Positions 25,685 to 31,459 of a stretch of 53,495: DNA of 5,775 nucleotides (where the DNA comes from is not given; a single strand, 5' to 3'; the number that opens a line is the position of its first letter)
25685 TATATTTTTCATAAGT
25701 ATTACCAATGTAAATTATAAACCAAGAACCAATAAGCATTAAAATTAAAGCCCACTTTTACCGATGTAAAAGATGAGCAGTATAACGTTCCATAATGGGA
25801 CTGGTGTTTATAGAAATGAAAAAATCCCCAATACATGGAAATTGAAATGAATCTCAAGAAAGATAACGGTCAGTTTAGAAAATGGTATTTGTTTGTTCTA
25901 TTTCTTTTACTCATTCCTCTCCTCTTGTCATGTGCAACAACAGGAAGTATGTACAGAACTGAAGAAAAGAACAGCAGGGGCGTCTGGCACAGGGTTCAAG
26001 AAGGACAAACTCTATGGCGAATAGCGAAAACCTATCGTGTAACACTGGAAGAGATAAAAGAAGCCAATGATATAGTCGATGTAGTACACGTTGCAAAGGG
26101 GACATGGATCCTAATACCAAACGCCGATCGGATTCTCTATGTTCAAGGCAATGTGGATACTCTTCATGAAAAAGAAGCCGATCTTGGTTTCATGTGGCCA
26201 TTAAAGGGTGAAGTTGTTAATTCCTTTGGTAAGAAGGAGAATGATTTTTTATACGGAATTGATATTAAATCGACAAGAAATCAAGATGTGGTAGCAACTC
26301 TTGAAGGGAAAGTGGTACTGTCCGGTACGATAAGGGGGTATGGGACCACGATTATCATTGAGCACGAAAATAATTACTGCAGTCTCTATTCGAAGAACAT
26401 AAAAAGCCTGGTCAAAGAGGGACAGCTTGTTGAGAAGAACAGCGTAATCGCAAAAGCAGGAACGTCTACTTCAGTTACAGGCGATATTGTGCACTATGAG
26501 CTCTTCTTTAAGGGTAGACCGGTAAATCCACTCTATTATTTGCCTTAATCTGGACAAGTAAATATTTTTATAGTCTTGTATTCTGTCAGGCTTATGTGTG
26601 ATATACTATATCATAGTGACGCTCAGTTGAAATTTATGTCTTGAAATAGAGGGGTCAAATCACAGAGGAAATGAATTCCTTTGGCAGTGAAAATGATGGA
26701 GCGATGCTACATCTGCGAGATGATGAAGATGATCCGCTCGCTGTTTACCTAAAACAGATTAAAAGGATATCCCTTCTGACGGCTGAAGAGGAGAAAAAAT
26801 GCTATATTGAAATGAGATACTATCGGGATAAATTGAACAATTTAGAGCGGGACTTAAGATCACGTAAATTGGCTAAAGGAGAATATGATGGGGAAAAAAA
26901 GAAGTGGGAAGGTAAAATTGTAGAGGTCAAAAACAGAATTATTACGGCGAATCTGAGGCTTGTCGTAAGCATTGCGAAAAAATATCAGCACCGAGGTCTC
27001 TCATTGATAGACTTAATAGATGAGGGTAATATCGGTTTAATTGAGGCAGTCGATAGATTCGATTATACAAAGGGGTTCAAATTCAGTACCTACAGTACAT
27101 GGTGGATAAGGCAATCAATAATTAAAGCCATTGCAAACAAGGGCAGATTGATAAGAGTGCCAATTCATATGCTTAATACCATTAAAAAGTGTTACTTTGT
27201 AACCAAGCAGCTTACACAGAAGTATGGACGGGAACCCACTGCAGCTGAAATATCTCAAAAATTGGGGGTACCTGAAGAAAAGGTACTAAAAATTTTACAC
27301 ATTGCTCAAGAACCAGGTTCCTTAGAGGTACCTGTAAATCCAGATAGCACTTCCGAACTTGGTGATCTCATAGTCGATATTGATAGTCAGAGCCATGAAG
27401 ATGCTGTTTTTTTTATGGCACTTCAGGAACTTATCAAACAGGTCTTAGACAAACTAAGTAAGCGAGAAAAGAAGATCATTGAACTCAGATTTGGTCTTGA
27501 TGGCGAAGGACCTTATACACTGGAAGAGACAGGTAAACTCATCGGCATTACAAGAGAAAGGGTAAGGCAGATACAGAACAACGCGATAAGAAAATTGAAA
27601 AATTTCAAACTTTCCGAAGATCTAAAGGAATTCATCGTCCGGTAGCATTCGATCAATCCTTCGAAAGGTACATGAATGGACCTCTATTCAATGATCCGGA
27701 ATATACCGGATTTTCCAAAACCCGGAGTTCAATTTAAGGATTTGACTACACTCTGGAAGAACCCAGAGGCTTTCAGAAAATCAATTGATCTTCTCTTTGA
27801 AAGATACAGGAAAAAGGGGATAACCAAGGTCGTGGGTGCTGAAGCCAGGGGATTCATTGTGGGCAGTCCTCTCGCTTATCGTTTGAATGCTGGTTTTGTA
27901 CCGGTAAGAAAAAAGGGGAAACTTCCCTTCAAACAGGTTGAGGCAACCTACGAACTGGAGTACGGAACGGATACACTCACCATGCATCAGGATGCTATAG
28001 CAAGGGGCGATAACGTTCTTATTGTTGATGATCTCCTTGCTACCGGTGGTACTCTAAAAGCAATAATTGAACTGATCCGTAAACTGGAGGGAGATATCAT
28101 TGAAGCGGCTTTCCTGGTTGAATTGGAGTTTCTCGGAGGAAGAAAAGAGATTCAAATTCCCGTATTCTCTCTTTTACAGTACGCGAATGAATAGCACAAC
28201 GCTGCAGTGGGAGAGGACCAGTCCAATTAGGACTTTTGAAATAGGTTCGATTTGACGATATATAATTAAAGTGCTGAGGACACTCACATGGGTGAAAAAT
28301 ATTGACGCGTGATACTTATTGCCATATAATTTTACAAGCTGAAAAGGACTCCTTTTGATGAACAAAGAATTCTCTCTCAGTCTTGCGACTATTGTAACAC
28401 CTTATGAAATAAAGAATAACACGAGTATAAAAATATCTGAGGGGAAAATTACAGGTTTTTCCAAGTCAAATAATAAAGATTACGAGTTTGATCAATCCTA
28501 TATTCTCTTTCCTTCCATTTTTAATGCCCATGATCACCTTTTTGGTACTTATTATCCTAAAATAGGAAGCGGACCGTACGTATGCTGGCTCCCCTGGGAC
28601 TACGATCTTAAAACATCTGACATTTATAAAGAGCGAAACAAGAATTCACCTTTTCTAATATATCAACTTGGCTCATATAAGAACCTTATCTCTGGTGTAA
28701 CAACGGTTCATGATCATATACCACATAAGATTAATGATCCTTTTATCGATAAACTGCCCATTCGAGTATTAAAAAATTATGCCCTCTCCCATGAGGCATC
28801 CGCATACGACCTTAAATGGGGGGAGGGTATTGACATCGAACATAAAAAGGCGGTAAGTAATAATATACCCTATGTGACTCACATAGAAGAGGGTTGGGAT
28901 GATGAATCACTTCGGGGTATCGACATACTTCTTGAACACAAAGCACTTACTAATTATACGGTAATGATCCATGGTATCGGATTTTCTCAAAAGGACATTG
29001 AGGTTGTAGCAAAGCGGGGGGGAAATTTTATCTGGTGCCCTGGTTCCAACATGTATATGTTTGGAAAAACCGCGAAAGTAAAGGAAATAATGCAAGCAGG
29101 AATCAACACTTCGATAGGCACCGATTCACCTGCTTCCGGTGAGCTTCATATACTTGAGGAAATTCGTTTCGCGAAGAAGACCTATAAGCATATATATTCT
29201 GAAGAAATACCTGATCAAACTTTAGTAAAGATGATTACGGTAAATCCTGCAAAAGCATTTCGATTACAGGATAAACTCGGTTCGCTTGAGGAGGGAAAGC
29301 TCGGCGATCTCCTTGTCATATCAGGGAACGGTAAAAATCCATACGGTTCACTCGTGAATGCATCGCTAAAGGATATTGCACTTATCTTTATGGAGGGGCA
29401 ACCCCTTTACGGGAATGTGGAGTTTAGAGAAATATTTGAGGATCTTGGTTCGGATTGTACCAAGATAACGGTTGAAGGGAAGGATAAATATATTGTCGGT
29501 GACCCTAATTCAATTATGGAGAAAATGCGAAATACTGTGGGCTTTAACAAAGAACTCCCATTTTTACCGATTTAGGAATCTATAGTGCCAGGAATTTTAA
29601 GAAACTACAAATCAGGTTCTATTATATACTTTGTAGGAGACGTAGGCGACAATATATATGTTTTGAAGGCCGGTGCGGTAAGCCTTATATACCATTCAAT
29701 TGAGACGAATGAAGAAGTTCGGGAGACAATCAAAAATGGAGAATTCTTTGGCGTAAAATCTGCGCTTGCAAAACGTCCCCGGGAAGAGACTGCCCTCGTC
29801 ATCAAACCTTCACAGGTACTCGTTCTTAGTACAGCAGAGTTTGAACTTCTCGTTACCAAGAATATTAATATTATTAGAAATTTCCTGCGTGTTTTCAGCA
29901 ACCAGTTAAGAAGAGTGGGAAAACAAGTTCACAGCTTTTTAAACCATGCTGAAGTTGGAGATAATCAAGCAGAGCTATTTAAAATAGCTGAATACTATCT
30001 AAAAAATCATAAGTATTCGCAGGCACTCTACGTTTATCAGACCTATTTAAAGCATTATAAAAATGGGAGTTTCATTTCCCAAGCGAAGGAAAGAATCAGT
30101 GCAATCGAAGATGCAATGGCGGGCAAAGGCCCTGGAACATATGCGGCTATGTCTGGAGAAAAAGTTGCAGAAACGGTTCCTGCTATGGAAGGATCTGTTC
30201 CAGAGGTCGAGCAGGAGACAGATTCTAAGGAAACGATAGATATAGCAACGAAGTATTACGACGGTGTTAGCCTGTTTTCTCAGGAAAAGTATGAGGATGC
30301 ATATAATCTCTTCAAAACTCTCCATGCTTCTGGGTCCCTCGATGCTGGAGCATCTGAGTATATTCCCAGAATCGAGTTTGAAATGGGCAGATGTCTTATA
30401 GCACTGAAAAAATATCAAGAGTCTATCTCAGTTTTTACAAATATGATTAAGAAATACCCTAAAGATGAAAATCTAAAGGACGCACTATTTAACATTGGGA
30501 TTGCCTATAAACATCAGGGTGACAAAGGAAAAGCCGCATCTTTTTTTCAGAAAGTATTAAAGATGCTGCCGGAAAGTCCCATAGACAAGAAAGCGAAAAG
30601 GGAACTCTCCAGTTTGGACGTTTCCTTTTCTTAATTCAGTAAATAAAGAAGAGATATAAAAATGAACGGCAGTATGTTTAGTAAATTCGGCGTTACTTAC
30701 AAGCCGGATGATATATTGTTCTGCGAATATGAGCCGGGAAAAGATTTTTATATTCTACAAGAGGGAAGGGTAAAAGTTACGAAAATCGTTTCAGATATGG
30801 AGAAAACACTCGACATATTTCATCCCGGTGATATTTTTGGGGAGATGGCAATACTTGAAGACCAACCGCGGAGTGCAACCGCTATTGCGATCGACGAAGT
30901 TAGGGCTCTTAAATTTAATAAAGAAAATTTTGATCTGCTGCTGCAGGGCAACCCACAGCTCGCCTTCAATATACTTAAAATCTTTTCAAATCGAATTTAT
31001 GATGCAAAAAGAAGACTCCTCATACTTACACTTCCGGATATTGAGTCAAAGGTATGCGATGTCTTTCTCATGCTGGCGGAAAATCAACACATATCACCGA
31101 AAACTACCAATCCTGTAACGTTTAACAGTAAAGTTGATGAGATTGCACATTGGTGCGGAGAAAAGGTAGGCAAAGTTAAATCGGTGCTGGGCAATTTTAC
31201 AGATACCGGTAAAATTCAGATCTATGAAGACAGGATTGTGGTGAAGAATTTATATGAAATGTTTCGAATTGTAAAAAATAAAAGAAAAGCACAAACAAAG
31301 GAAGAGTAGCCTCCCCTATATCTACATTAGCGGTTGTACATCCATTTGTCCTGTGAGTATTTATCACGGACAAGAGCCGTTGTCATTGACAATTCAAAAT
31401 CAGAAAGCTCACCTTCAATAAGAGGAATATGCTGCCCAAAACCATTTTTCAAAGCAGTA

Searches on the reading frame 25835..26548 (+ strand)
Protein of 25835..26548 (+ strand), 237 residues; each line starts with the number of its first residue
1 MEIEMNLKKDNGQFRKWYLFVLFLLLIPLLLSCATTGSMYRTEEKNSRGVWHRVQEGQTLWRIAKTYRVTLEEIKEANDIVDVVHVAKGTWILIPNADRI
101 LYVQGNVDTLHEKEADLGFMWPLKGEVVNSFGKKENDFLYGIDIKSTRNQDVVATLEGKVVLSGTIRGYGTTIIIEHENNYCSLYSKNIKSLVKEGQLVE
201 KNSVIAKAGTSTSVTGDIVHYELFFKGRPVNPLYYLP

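Call 10: search_protein_families(library=pfam, proteins=[window:25835-26548:+])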
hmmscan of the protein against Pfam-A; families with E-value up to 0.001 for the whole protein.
window:25835-26548:+ (237 aa): 2 families
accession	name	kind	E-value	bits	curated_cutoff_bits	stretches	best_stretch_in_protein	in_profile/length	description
PF01551.29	Peptidase_M23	-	4e-24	85.1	28.7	1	140-232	4-96/96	Peptidase family M23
PF01476.26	LysM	-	1.4e-08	35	20.9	1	52-82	1-31/43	LysM domain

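Call 35: search_protein_families(library=ncbifam, proteins=[window:25835-26548:+], max_evalue=0.00001)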
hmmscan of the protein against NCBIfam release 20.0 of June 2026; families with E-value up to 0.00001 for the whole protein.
window:25835-26548:+ (237 aa): 16 families
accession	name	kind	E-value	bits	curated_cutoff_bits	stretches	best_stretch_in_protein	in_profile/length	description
NF008123.1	PRK10871.1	equivalog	1.1e-26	94.1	311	1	118-237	245-363/365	murein hydrolase activator NlpD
NF040883.1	amid_act_ActS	equivalog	1e-25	90.4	375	1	16-237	3-234/242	amidase activator ActS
NF041208.1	celldiv_DipM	equivalog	6.4e-20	71.8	740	1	120-236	299-417/419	cell division endopeptidase DipM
NF047755.1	LIC_10271_M23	exception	2.2e-19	70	180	1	44-205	19-183/207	LIC_10271 family cell wall hydrolase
NF008644.1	PRK11637.1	equivalog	2.2e-16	59.8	270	1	120-236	265-383/385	murein hydrolase activator EnvC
NF050804.1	CellDivDipMCaul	equivalog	5.9e-16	58.4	900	1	119-233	507-629/634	cell division endopeptidase DipM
NF052336.1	PdgHdaseHSB100310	equivalog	4.7e-15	55.8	500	1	115-224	31-142/316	peptidoglycan hydrolase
NF053825.1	PdgNdpepShyA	equivalog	4.1e-14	52.1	700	1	142-233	299-390/425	peptidoglycan DD-endopeptidase ShyA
NF052530.1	Heli_ShapePgp3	exception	4.7e-13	48.9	300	1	116-235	138-263/270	peptidoglycan metallopeptidase Pgp3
NF052529.1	PG_M23_Pgp6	exception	1.6e-12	46.9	600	1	137-232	333-428/452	peptidoglycan metallopeptidase Pgp6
NF008652.0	PRK11649.1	equivalog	3.2e-11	42.6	341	1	141-233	315-407/439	murein DD-endopeptidase MepM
NF053738.1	S2SprSpoIIQBc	equivalog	5.2e-11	42.6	250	1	141-236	124-223/232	stage II sporulation protein SpoIIQ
NF047657.1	CellWlHdaseLepto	equivalog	7.1e-11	42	400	1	53-206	30-195/221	hypothetical protein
NF053824.1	PdgNdpepShyC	equivalog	2.6e-08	33.2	700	1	150-231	307-388/429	peptidoglycan DD-endopeptidase ShyC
TIGR02899.1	spore_safA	subfamily_domain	4e-07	29.9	67.85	1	54-79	1-26/44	SafA/ExsA family spore coat assembly protein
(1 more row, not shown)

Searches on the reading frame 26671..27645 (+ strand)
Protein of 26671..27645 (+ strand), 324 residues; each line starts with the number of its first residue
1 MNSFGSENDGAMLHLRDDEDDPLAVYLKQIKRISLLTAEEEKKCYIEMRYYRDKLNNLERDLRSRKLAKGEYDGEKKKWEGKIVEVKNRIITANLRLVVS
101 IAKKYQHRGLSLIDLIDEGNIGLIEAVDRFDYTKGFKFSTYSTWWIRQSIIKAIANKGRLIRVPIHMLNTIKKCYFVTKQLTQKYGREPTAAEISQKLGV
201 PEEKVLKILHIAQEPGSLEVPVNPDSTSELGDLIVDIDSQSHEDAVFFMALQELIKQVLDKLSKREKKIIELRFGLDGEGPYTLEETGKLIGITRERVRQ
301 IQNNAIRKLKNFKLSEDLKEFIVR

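Call 10: search_protein_families(library=pfam, proteins=[window:26671-27645:+])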
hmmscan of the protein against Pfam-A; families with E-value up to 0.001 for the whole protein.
window:26671-27645:+ (324 aa): 4 families
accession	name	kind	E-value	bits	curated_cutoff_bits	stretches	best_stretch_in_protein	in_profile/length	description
PF04545.22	Sigma70_r4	-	8.3e-21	73.7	24.1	1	258-310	1-49/50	Sigma-70, region 4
PF04542.20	Sigma70_r2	-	5.6e-20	71.4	24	1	91-159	2-70/71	Sigma-70 region 2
PF04539.22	Sigma70_r3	-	6.3e-20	71.5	25.3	1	171-245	3-77/78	Sigma-70 region 3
PF00140.25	Sigma70_r1_2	-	2.7e-07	30.9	22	1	21-42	1-22/34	Sigma-70 factor, region 1.2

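Call 35: search_protein_families(library=ncbifam, proteins=[window:26671-27645:+], max_evalue=0.00001)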
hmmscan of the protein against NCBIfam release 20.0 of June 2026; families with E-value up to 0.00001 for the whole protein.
window:26671-27645:+ (324 aa): 44 families (the best 25 are shown)
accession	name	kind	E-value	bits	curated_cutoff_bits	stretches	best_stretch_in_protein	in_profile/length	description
NF004208.0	PRK05658.1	equivalog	5.2e-104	349.5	555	1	77-322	384-629/631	RNA polymerase sigma factor RpoD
NF006666.0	PRK09210.1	equivalog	6.9e-95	318.5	572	1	84-322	131-369/370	RNA polymerase sigma factor RpoD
NF004561.0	PRK05901.1-3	equivalog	3.4e-93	313.6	582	1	21-321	238-535/537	RNA polymerase sigma factor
TIGR02393.1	RpoD_Cterm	equivalog_domain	2.5e-90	302.3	354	1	87-322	2-237/238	RNA polymerase sigma factor RpoD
NF041931.2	MzaA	equivalog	4.2e-86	290.3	800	1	41-322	431-714/726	MZA anti-phage system associated sigma-70 family RNA polymerase sigma factor MzaA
NF005920.0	PRK07921.1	subfamily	1.3e-85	287.3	464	1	20-321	29-326/328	RNA polymerase sigma factor SigB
TIGR02997.1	Sig70-cyanoRpoD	subfamily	3.5e-85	285.9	384.5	1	21-310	1-298/298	RNA polymerase sigma factor, RpoD/SigA family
NF004560.0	PRK05901.1-1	equivalog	4.6e-85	286.7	711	1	21-320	214-513/516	RNA polymerase sigma factor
NF005643.0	PRK07406.1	equivalog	1.6e-81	274.4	500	1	19-322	85-396/397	RNA polymerase sigma factor RpoD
TIGR02394.1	rpoS_proteo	equivalog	4.6e-81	272.5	378.7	1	78-317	40-278/285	RNA polymerase sigma factor RpoS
NF004207.0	PRK05657.1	equivalog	2.9e-77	260.2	394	1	84-316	88-320/329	RNA polymerase sigma factor RpoS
NF004562.0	PRK05901.1-4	equivalog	1.7e-76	257.9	779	1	53-322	277-553/571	RNA polymerase sigma factor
NF005642.0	PRK07405.1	subfamily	7.7e-71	238.9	524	1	17-313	5-309/318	RNA polymerase sigma factor SigD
NF005785.0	PRK07598.1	equivalog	5.7e-70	236.2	554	1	80-321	170-410/415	RNA polymerase sigma factor SigC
NF004566.0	PRK05901.2-4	equivalog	1e-68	232.6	531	1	86-322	193-443/448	RNA polymerase sigma factor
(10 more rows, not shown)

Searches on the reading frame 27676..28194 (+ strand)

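Call 10: search_protein_families(library=pfam, proteins=[window:27676-28194:+])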
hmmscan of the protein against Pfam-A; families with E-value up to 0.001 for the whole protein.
window:27676-28194:+ (172 aa): 1 family
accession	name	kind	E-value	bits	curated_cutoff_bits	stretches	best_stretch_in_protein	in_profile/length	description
PF00156.33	Pribosyltran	-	2.7e-16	59.7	26.3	1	25-148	4-124/158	Phosphoribosyl transferase domain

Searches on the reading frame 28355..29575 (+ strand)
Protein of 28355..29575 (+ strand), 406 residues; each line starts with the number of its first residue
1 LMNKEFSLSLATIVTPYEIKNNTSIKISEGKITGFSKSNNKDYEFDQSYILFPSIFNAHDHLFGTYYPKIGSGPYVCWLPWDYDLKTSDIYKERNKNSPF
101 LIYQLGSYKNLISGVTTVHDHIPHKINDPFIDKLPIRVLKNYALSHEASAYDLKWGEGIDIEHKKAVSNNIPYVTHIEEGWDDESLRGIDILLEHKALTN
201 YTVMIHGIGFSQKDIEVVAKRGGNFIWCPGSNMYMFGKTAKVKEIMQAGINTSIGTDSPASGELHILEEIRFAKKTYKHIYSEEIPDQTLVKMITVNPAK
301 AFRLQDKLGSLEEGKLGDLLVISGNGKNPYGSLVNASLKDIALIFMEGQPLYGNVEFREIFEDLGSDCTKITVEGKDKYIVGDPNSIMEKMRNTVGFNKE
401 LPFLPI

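Call 10: search_protein_families(library=pfam, proteins=[window:28355-29575:+])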
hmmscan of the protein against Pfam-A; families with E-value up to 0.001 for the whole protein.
window:28355-29575:+ (406 aa): 2 families
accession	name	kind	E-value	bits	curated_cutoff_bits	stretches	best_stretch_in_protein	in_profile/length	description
PF01979.26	Amidohydro_1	-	1.2e-22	81.1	25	1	168-334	146-327/345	Amidohydrolase family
PF07969.17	Amidohydro_3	-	3.9e-11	43.5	29.7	1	186-325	292-447/472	Amidohydrolase family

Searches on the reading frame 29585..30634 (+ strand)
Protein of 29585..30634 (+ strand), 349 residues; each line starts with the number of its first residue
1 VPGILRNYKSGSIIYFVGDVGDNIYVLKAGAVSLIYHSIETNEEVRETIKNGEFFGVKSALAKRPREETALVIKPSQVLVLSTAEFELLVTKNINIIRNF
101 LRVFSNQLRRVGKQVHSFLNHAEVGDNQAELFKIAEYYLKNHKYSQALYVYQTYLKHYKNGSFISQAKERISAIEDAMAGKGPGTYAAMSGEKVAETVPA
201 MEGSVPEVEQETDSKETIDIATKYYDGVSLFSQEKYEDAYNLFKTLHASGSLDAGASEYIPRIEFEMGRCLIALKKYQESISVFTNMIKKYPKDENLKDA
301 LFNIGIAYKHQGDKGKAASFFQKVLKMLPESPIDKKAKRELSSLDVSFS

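Call 10: search_protein_families(library=pfam, proteins=[window:29585-30634:+])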
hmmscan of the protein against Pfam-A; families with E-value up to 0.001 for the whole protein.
window:29585-30634:+ (349 aa): 11 families
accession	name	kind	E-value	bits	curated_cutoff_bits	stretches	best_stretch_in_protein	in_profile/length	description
PF07719.23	TPR_2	-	4.8e-16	57.9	27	1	299-330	2-33/34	Tetratricopeptide repeat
PF00027.35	cNMP_binding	-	6.7e-14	52.1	27.5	1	6-91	2-87/89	Cyclic nucleotide-binding domain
PF13174.12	TPR_6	-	8.7e-14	51.6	26.3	1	299-331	1-33/33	Tetratricopeptide repeat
PF00515.34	TPR_1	-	3.3e-11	42.9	27.8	1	299-330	2-33/34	Tetratricopeptide repeat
PF13424.12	TPR_12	-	7.6e-10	39.3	30.1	1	264-329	6-76/77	Tetratricopeptide repeat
PF13432.12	TPR_16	-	2.6e-06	28.2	32.7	0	268-332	4-65/65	Tetratricopeptide repeat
PF13428.12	TPR_14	-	5.2e-06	27.1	23.5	0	266-297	6-37/44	Tetratricopeptide repeat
PF13176.12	TPR_7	-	5.8e-06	26.4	27.9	0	300-326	1-27/36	Tetratricopeptide repeat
PF12895.13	ANAPC3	-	6e-06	26.9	27.2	0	224-284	27-79/82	Anaphase-promoting complex, cyclosome, subunit 3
PF14559.12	TPR_19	-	2.5e-05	24.9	25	0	230-300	1-64/68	Tetratricopeptide repeat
PF13181.12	TPR_8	-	3.7e-05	24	25.7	0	299-327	2-30/34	Tetratricopeptide repeat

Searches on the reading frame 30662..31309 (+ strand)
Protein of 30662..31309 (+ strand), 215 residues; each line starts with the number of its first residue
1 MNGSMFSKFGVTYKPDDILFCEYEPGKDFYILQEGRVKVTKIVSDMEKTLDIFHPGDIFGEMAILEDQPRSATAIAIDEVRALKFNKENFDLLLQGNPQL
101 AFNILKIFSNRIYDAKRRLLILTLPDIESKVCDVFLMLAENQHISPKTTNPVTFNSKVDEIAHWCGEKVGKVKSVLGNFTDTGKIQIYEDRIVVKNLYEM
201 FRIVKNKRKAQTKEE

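Call 10: search_protein_families(library=pfam, proteins=[window:30662-31309:+])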
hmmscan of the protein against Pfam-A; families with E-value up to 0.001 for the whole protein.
window:30662-31309:+ (215 aa): 1 family
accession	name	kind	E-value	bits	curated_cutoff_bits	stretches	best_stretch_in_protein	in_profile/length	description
PF00027.35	cNMP_binding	-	5.6e-24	84.4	27.5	1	11-95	2-87/89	Cyclic nucleotide-binding domain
